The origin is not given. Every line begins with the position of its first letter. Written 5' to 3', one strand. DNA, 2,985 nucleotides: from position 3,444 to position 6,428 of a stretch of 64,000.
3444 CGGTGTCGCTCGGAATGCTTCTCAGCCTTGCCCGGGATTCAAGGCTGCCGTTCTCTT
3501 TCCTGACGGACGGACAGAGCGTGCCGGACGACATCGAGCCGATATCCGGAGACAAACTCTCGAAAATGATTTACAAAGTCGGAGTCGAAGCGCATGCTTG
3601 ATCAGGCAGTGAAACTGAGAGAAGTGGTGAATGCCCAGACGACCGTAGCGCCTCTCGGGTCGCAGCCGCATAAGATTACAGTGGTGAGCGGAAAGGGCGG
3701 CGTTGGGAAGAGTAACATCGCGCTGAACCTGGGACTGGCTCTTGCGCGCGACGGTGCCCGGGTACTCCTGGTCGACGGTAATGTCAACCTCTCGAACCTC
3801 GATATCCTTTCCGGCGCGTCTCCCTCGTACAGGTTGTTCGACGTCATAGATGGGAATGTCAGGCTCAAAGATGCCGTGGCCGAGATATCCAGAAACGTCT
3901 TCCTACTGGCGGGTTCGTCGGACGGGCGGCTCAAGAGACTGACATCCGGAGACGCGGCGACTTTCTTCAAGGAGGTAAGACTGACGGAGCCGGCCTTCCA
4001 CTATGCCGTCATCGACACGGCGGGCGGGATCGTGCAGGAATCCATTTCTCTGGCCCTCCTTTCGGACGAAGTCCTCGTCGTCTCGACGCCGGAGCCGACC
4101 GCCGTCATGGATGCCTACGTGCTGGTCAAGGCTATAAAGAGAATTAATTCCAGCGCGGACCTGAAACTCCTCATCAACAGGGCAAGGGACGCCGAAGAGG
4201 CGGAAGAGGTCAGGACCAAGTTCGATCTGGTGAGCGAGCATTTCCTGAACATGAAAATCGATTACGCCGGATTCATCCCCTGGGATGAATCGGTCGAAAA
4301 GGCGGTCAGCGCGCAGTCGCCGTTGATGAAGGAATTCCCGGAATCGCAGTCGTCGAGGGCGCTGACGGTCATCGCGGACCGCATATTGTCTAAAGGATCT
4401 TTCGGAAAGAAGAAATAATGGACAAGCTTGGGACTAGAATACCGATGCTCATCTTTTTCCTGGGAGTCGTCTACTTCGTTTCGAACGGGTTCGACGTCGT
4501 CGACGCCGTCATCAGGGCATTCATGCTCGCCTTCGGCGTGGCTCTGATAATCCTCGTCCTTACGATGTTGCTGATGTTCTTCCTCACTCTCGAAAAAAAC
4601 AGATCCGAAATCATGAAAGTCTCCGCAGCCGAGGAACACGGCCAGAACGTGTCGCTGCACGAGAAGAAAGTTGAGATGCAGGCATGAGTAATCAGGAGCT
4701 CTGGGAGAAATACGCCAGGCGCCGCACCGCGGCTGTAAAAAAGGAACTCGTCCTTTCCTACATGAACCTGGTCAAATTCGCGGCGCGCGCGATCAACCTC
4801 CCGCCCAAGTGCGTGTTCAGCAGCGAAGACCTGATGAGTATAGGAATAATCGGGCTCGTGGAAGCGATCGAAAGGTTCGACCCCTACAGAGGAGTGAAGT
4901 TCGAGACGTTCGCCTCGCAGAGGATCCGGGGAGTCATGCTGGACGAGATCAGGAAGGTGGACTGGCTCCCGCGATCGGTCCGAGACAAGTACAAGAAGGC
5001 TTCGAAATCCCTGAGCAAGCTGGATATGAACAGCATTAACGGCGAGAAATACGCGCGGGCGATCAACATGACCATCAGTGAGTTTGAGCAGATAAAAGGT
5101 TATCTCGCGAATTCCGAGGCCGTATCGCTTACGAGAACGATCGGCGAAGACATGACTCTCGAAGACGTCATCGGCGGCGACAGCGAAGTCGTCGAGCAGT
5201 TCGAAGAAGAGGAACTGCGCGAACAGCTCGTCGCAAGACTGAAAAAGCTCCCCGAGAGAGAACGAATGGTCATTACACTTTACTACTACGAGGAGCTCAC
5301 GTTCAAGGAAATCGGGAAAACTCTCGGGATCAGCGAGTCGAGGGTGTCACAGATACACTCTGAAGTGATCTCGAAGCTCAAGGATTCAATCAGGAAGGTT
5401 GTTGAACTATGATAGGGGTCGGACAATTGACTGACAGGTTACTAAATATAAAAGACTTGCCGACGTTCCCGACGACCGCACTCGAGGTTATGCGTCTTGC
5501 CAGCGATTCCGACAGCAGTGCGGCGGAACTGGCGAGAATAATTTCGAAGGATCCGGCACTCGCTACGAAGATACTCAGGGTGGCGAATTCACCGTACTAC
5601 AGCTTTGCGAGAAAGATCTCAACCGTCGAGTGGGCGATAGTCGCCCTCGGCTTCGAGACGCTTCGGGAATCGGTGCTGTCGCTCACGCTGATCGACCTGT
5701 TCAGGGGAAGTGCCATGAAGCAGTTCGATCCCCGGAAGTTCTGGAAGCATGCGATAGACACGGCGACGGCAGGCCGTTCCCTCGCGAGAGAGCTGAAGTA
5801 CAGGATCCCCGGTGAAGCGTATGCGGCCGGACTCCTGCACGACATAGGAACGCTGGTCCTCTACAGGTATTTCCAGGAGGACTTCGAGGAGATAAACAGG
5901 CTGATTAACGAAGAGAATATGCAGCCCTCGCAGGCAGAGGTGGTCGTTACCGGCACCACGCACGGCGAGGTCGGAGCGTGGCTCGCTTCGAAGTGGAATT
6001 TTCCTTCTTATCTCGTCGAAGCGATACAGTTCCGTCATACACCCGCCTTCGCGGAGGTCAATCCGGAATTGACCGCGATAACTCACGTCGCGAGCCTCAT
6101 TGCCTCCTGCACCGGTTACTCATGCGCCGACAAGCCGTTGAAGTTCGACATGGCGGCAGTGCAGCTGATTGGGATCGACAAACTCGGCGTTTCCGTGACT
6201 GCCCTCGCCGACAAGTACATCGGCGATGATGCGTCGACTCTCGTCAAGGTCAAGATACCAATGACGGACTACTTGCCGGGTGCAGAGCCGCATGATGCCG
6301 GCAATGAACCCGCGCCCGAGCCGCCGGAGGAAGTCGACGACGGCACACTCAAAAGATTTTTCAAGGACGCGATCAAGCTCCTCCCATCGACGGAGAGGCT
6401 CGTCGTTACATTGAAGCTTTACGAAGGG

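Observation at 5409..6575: HDOD domain fused to a FliA-like sigma region 4, encoded immediately downstream of, and translationally coupled to, fliA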

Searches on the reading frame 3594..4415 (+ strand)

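Call 3: search_protein_families(library=pfam, proteins=[window:3594-4415:+], max_evalue=1)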
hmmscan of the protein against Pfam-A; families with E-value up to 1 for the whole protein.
window:3594-4415:+ (274 aa): 14 families
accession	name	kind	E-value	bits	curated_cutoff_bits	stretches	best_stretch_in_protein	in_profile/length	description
PF10609.15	ParA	-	2e-16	60.6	27.1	1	26-264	4-245/246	NUBPL iron-transfer P-loop NTPase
PF01656.29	CbiA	-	1.2e-15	58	25.4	1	28-243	1-124/125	CobQ/CobB/MinD/ParA nucleotide binding domain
PF13614.12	AAA_31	-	1.7e-11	44.9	27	1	27-191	3-174/177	AAA domain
PF00142.24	Fer4_NifH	-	1.2e-09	38.5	25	2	30-61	4-35/271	4Fe-4S iron sulfur cluster binding proteins, NifH/frxC family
PF06564.18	CBP_BcsQ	-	4.5e-07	30.1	21.3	1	32-264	8-233/234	Cellulose biosynthesis protein BcsQ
PF02374.21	ArsA_ATPase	-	1.9e-05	24.5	24.3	1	27-60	2-35/305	Anion-transporting ATPase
PF25199.1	nSTAND_NTPase5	-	0.00022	21.5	34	1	6-96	20-113/145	Novel STAND NTPase 5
PF09140.17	MipZ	-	0.0021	17.9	20.7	1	26-61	1-36/262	ATPase MipZ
PF03308.22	MeaB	-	0.0029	17.1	23.1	1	31-212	38-197/273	Methylmalonyl Co-A mutase-associated GTPase MeaB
PF13481.12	AAA_25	-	0.0031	17.6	27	1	26-59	33-65/195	AAA domain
PF07015.17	VirC1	-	0.0089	15.8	24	1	28-65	4-41/231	VirC1 protein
PF20720.3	nSTAND3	-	0.015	15.4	27.2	1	26-60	17-51/155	Novel STAND NTPase 3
PF13191.12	AAA_16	-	0.04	14.9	32.6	1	25-91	24-79/167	AAA ATPase domain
PF01583.26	APS_kinase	-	0.19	12.2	21.1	1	30-64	6-40/152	Adenylylsulphate kinase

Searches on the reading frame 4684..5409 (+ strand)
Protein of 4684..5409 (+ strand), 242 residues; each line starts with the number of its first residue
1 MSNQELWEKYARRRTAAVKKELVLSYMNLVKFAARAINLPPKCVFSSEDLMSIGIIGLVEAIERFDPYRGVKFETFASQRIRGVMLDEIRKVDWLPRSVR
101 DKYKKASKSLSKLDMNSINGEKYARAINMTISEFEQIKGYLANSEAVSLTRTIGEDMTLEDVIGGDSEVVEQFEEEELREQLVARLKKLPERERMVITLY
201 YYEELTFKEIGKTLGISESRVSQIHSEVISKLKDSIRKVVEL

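Call 3: search_protein_families(library=pfam, proteins=[window:4684-5409:+], max_evalue=1)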
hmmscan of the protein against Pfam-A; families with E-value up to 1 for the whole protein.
window:4684-5409:+ (242 aa): 15 families
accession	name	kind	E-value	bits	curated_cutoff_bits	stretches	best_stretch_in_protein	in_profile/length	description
PF04545.22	Sigma70_r4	-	8.4e-21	73.7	24.1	1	186-233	2-49/50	Sigma-70, region 4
PF04542.20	Sigma70_r2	-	2.9e-14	53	24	1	22-94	1-70/71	Sigma-70 region 2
PF08281.18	Sigma70_r4_2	-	6.1e-12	45.4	25.7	1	180-222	2-44/54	Sigma-70, region 4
PF13384.12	HTH_23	-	0.0012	19.1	24.6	1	191-226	4-39/50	Homeodomain-like domain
PF01399.33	PCI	-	0.0021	18.7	22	1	194-231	35-66/84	PCI domain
PF07638.17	Sigma70_ECF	-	0.0063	16.9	21.1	1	177-223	125-170/185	ECF sigma factor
PF21476.4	PF0610-like_N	-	0.015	16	33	1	192-221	3-31/50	PF0610-like, N-terminal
PF00196.25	GerE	-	0.015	15.4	23.5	1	189-233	3-46/57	Bacterial regulatory proteins, luxR family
PF13613.12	HTH_Tnp_4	-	0.019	15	27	1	187-235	1-50/53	Helix-turn-helix of DDE superfamily endonuclease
PF06530.18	Phage_antitermQ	-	0.021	15.2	26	1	180-222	54-96/118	Phage antitermination protein Q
PF04297.20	UPF0122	-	0.031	15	22.7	1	189-226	18-55/101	Putative helix-turn-helix protein, YlxM / p13 like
PF16509.11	KORA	-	0.093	13.4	26.7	1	181-232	8-58/84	TrfB plasmid transcriptional repressor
PF04967.18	HTH_10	-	0.1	12.8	23.1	1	205-232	24-51/53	HTH DNA binding domain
PF13936.12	HTH_38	-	0.11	12.6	27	1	187-219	3-35/44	Helix-turn-helix domain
PF12802.13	MarR_2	-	0.13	12.8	27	1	201-224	16-40/61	MarR family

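Call 4: search_protein_families(library=ncbifam, proteins=[window:4684-5409:+], max_evalue=1)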
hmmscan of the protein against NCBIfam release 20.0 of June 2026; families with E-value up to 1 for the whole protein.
window:4684-5409:+ (242 aa): 112 families (the best 25 are shown)
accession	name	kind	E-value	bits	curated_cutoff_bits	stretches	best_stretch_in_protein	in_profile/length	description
TIGR02479.1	FliA_WhiG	subfamily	3.6e-64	216.6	189.6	1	22-235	1-222/224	FliA/WhiG family RNA polymerase sigma factor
NF004935.0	PRK06288.1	equivalog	7.5e-63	212.7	343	1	3-239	19-265/270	RNA polymerase sigma factor WhiG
NF005413.0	PRK06986.1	subfamily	1.2e-58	198.8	201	1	14-238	10-238/241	RNA polymerase sigma factor FliA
NF005809.0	PRK07670.1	equivalog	3.1e-56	190.7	326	1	2-239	8-253/255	FliA/WhiG family RNA polymerase sigma factor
NF004572.0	PRK05911.1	equivalog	1.1e-37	129.8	378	1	5-236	11-253/257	RNA polymerase sigma factor sigma-28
TIGR02937.1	sigma70-ECF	superfamily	2.8e-35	121.4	42.9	1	21-234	5-163/165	sigma-70 family RNA polymerase sigma factor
NF009091.0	PRK12427.1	equivalog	3.2e-31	108.8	339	1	15-236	13-231/233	FliA/WhiG family RNA polymerase sigma factor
TIGR02980.1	SigBFG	subfamily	2.2e-30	106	234.35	1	17-236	3-226/227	SigB/SigF/SigG family RNA polymerase sigma factor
NF005644.0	PRK07408.1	subfamily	4.7e-30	105.1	261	1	4-237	14-254/258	RNA polymerase sigma factor SigF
NF006158.0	PRK08301.1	equivalog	8.4e-23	81.1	339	2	154-239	150-240/241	RNA polymerase sporulation sigma factor SigE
NF005514.0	PRK07122.1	subfamily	1.9e-22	79.7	372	1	9-236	37-263/264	RNA polymerase sigma factor SigF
TIGR02997.1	Sig70-cyanoRpoD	subfamily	5.4e-22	78.4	384.5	1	49-233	103-298/298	RNA polymerase sigma factor, RpoD/SigA family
TIGR02941.1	Sigma_B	equivalog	7.9e-22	77.9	315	1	8-237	20-254/255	RNA polymerase sigma factor SigB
TIGR02835.1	spore_sigmaE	equivalog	3.1e-21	75.9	348.6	2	154-239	143-233/234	RNA polymerase sporulation sigma factor SigE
NF004471.0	PRK05803.1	subfamily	2.5e-20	72.7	252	2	144-237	132-229/235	RNA polymerase sporulation sigma factor SigK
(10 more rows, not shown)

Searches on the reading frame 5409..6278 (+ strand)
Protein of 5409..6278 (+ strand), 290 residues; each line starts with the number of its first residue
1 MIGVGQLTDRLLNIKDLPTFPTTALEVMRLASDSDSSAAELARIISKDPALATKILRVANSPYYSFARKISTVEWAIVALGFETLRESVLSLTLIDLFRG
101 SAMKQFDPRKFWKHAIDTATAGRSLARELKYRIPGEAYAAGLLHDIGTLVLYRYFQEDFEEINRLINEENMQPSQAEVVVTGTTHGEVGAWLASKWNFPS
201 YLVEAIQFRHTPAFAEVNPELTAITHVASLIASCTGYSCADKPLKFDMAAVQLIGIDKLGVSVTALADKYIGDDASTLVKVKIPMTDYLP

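Call 51: search_solved_structures(query=window:5409-6278:+, max_evalue=0.001, show_alignments=4)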
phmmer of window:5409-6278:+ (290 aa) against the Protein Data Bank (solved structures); distinct sequences matched with E-value up to 0.001: 8.
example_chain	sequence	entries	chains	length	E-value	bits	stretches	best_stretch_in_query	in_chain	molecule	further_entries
3hc1_A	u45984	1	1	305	1.7e-33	119.4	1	12-212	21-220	uncharacterized HDOD domain protein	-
3m1t_A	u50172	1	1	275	5.4e-28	101.4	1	11-234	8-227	Putative phosphohydrolase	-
3p3q_A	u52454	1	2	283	1.9e-27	99.5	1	16-211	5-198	MmoQ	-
3ljx_A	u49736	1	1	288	3.2e-27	98.8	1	16-210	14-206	MmoQ Response regulator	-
9qzk_A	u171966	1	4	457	3.4e-25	92.2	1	8-219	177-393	HDOD domain-containing protein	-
3mem_A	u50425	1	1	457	3.5e-18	69.2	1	7-215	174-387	Putative signal transduction protein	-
1vqr_A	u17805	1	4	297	6.8e-18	68.2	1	5-218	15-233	hypothetical protein Cj0248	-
3i7a_A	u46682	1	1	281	1.2e-12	51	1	16-153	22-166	Putative metal-dependent phosphohydrolase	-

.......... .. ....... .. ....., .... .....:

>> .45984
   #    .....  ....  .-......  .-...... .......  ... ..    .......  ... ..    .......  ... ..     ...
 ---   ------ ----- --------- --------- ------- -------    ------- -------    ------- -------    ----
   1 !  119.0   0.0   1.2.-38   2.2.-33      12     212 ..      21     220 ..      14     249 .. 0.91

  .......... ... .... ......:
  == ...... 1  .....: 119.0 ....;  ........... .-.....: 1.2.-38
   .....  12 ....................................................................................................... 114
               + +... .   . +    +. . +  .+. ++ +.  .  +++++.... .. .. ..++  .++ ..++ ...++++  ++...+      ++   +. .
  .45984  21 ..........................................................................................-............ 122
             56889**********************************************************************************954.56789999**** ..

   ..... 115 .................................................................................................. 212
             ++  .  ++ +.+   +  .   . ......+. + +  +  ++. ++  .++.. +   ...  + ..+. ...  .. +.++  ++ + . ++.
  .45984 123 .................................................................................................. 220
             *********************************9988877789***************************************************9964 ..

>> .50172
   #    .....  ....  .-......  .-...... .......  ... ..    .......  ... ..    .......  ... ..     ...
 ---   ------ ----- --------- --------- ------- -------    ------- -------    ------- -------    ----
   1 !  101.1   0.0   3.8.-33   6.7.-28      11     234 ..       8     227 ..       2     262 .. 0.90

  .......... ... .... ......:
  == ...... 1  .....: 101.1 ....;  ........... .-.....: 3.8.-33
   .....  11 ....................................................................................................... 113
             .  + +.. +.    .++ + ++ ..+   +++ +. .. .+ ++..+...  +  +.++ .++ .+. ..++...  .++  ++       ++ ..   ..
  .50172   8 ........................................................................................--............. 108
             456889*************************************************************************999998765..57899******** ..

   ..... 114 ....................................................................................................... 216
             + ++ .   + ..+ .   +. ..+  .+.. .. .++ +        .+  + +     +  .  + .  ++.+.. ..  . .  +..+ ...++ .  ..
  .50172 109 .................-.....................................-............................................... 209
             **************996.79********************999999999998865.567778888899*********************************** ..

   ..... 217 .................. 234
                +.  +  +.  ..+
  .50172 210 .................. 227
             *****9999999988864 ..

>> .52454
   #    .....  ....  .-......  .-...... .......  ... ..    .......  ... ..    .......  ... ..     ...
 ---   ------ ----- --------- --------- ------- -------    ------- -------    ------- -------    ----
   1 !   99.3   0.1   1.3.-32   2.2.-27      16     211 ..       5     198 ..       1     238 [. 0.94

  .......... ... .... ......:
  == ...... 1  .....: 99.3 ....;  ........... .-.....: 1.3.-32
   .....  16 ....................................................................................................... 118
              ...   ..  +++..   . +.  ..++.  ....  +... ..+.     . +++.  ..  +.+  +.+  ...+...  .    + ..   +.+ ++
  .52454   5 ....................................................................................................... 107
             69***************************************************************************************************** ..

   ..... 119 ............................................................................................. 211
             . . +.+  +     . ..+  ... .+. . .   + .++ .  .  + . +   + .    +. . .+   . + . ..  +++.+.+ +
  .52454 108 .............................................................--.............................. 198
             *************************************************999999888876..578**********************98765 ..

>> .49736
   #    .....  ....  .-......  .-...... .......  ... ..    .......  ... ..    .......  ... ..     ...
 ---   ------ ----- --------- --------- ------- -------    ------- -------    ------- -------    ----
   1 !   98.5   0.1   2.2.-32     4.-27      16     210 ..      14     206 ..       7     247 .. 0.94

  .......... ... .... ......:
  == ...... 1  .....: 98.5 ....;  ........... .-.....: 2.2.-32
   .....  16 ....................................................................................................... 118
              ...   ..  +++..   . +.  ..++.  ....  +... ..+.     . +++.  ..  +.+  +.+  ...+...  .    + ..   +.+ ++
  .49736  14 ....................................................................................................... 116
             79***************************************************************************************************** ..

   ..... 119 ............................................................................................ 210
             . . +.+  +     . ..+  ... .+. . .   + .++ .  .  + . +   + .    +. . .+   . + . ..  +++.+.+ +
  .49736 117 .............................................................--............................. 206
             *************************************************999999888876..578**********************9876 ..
